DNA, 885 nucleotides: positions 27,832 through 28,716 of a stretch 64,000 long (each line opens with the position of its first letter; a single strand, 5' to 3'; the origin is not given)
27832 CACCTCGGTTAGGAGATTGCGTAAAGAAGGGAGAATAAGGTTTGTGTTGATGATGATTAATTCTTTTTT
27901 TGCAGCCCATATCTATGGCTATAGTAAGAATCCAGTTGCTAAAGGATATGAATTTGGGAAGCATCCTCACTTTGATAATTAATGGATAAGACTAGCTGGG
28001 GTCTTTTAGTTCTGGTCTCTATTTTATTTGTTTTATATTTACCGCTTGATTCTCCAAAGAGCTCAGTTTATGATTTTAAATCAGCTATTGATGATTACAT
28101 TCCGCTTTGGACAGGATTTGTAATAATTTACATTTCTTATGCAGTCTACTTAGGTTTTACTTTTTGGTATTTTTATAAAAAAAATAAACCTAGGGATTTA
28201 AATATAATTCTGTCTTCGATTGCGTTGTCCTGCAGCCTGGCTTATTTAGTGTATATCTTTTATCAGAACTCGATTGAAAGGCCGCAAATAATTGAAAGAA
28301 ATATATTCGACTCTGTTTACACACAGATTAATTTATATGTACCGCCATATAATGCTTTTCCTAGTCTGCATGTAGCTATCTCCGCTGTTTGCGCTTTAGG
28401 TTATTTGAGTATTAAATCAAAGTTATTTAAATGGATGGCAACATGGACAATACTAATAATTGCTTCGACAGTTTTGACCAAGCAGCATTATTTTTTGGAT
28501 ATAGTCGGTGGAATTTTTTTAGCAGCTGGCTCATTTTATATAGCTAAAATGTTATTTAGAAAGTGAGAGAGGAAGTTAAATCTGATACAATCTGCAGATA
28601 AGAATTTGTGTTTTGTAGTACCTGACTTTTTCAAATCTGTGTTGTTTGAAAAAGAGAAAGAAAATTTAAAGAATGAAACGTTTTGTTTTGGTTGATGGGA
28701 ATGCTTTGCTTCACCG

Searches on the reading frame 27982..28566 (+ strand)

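Call 64: search_protein_families(library=pfam, proteins=[window:27982-28566:+], max_evalue=0.00001)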
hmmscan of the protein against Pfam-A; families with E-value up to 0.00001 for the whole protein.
window:27982-28566:+ (194 aa): 2 families
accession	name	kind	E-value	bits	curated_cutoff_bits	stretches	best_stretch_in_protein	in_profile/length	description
PF14378.12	PAP2_3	-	4.5e-14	53.1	27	1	48-187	34-190/190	PAP2 superfamily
PF01569.27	PAP2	-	3.1e-09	37.1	27.2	1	80-189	9-122/130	PAP2 superfamily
